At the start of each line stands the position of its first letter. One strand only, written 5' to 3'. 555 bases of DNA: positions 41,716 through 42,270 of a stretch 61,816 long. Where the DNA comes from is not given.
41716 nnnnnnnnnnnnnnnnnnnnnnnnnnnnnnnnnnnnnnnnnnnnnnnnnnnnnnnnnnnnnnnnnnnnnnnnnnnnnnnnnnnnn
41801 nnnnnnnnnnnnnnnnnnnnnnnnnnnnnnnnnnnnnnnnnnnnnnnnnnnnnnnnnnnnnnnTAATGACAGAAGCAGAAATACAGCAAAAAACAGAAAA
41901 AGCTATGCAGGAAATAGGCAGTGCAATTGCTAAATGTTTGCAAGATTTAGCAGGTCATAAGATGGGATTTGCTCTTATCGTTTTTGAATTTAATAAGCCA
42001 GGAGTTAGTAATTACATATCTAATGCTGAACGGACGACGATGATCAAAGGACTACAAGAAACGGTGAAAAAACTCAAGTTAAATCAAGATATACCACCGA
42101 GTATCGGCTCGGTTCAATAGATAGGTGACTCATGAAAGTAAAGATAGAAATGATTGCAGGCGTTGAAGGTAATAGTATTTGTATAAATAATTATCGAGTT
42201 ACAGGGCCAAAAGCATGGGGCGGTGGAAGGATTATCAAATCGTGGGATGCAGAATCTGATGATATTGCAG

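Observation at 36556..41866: Six-gene amino-sugar synthesis and transfer island inside a phage genome (candidate DNA or virion glycosylation system)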

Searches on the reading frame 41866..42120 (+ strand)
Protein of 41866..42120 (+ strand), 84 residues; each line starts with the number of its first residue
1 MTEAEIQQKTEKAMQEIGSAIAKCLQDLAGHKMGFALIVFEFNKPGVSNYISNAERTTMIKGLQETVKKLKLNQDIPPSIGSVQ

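Call 10: search_protein_families(library=ncbifam, proteins=[window:41866-42120:+], max_evalue=0.01)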
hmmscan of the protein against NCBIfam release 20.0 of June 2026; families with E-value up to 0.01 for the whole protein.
window:41866-42120:+ (84 aa): 0 families

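Call 124: search_protein_families(library=pfam, proteins=[window:41866-42120:+], max_evalue=0.01)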
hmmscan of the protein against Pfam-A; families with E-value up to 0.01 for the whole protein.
window:41866-42120:+ (84 aa): 0 families
